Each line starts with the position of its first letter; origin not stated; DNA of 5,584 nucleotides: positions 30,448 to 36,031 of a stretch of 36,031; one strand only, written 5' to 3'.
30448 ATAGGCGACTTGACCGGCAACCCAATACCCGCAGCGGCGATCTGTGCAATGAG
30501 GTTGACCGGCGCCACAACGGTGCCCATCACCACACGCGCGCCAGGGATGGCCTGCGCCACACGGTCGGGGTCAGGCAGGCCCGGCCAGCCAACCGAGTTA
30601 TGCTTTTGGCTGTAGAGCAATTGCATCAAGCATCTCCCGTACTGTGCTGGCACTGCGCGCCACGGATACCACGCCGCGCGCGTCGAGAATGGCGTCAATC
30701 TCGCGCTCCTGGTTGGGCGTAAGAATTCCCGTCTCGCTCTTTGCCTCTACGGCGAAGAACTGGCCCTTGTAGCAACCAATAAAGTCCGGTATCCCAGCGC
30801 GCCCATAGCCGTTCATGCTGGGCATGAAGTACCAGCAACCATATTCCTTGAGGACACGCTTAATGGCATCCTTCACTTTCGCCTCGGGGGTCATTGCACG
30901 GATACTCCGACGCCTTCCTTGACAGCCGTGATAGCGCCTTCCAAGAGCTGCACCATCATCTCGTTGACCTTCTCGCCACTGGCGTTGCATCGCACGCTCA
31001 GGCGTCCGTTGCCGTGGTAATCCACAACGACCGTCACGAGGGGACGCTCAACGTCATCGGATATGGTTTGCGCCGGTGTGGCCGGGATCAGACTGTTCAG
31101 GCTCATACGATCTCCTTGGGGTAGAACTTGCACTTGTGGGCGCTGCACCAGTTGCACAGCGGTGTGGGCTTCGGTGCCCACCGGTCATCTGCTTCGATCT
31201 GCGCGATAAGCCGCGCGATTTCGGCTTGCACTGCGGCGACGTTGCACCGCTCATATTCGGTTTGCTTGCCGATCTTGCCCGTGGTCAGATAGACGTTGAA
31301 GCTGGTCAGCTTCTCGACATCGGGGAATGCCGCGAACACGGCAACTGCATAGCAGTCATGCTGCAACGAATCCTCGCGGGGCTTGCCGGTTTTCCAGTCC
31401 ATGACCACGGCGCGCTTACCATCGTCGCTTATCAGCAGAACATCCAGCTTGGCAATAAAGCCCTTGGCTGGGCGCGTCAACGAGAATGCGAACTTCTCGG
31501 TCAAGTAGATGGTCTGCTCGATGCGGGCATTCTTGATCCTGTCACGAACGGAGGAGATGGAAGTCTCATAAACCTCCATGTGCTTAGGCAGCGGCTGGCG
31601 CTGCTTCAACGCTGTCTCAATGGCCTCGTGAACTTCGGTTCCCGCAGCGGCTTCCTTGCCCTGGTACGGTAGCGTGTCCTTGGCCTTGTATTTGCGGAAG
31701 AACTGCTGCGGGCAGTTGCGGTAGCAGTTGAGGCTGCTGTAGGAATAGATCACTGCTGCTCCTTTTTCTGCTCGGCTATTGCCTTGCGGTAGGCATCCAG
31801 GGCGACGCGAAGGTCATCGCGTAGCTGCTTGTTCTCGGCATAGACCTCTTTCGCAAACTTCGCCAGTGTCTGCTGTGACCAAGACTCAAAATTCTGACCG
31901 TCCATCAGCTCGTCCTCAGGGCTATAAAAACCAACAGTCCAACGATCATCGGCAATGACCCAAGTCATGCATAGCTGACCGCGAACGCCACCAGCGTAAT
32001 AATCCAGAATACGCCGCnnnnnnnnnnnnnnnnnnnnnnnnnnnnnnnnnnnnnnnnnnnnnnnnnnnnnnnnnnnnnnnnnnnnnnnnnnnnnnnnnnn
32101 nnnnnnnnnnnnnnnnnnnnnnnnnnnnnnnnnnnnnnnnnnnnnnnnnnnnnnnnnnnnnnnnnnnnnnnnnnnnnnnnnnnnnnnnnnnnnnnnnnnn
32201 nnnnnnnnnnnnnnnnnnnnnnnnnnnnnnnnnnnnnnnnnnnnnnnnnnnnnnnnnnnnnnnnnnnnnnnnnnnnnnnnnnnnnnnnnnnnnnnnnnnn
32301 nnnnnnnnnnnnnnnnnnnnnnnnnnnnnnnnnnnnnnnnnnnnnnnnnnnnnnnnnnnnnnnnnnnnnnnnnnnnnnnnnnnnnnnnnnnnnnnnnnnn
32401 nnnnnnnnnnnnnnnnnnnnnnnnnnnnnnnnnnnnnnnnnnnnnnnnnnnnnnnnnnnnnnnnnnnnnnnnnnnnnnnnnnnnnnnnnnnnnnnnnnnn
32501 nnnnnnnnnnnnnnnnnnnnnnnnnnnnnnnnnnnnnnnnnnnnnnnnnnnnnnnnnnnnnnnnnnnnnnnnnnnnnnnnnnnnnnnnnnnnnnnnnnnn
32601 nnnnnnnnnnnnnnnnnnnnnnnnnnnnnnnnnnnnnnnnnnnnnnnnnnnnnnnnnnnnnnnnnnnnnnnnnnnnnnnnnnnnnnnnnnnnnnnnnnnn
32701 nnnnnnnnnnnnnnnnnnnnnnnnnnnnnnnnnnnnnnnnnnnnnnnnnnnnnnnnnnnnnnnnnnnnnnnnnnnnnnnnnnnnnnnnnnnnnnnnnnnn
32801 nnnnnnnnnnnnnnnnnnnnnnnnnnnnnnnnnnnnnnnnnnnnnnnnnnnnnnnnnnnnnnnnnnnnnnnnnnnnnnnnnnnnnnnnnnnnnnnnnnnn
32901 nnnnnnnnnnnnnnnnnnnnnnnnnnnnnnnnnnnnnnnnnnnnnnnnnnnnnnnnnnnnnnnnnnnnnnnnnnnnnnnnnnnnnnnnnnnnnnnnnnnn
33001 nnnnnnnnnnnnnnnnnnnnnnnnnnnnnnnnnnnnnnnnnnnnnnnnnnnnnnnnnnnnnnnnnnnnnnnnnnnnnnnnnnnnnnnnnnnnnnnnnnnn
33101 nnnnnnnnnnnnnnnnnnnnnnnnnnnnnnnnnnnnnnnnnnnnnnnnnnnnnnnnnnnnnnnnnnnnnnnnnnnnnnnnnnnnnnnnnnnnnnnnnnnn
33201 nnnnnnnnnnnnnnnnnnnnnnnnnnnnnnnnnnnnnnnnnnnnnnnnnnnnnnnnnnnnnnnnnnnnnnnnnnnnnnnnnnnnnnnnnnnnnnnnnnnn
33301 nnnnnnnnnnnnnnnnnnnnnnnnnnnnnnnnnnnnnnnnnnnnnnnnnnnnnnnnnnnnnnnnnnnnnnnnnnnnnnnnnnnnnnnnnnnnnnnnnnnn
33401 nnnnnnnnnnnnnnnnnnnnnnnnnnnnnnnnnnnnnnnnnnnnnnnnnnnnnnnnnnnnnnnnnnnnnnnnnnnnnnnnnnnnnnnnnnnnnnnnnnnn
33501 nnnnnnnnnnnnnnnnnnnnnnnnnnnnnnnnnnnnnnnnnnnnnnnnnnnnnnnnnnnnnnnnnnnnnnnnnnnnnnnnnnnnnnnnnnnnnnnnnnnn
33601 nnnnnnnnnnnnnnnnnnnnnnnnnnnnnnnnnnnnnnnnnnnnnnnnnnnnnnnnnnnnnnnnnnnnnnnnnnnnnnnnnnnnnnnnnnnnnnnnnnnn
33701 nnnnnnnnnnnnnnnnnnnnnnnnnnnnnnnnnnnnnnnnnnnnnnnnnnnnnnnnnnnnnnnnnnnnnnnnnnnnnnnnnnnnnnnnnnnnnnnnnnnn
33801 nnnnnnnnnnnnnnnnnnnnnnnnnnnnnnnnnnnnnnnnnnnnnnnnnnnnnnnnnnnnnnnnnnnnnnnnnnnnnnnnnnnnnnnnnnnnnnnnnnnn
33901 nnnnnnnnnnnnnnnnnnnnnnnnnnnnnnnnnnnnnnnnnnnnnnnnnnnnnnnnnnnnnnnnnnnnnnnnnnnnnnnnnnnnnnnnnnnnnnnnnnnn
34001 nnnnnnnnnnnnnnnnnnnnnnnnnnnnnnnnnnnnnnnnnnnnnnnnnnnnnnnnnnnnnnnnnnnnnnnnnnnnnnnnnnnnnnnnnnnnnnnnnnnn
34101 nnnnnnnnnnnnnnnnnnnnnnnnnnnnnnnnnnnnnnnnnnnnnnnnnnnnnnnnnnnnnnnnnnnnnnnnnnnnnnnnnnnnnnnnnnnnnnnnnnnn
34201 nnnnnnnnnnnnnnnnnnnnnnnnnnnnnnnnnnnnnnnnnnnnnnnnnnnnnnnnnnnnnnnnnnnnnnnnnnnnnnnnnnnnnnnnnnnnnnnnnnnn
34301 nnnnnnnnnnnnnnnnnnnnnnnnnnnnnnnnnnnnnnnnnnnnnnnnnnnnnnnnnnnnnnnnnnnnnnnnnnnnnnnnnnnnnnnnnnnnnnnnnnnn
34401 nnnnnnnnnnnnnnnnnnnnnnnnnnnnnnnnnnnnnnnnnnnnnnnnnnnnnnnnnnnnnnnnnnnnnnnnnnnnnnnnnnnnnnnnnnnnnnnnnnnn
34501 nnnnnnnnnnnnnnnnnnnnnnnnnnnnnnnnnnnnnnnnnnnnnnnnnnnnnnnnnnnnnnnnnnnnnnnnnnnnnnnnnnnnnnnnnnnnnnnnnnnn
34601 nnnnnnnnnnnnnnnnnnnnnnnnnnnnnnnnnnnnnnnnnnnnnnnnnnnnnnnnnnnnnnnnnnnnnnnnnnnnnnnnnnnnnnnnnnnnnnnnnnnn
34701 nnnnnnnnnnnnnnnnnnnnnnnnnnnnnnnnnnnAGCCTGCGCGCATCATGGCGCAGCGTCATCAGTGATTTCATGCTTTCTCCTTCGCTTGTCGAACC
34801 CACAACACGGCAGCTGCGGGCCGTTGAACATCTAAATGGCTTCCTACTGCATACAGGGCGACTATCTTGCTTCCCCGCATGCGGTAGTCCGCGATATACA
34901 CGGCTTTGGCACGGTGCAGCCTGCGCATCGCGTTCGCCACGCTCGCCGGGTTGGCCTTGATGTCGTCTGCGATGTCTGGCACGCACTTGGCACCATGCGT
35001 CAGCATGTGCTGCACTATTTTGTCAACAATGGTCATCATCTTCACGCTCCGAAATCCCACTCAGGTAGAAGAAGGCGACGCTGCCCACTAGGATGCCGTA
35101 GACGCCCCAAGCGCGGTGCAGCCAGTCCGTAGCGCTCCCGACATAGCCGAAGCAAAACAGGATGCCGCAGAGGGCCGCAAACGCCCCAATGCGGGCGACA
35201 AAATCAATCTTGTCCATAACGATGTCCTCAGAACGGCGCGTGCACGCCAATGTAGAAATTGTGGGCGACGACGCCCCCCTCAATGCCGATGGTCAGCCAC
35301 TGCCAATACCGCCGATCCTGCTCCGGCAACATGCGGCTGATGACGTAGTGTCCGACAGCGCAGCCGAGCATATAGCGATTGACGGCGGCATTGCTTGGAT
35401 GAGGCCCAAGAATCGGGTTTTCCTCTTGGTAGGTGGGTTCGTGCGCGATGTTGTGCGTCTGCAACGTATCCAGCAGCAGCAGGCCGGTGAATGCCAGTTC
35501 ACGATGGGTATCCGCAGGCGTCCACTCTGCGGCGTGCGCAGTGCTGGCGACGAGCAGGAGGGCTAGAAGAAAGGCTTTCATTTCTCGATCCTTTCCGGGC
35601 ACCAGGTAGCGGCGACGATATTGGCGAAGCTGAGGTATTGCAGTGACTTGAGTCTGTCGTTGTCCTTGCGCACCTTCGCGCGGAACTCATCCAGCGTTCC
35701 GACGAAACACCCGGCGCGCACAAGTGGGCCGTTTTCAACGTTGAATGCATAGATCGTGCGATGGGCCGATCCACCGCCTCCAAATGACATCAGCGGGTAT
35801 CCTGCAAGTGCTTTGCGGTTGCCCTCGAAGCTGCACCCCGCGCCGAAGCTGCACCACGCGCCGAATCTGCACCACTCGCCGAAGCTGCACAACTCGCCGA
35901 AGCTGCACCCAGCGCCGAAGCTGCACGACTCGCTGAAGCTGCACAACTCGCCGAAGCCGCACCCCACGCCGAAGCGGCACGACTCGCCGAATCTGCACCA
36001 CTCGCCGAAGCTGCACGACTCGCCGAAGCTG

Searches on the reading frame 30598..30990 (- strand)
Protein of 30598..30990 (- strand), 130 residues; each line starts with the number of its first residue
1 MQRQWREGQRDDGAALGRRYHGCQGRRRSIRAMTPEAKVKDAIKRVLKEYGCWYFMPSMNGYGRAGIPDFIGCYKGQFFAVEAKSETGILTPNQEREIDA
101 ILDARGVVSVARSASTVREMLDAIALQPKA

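Call 73: search_protein_families(library=pfam, proteins=[window:30598-30990:-], max_evalue=0.01)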
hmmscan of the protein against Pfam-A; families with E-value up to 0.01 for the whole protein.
window:30598-30990:- (130 aa): 2 families
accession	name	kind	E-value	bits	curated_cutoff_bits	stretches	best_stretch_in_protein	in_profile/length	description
PF08774.17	VRR_NUC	-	9.5e-06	26.1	23.8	1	61-114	58-115/116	VRR-NUC domain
PF01870.24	Hjc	-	0.0005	20.4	21.1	0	94-128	2-38/93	Archaeal holliday junction resolvase (hjc)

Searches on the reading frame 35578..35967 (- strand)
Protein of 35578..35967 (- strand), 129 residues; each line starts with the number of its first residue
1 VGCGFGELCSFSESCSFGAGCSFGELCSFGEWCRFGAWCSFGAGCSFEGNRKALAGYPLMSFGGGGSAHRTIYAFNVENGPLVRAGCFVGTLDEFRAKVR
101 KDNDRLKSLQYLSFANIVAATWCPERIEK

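Call 73: search_protein_families(library=pfam, proteins=[window:35578-35967:-], max_evalue=0.01)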
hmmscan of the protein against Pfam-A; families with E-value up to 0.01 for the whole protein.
window:35578-35967:- (129 aa): 1 family
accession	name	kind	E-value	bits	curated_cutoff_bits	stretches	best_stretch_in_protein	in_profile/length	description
PF14608.12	zf-CCCH_2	-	0.00016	22.5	25.8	0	32-47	1-16/19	RNA-binding, Nab2-type zinc finger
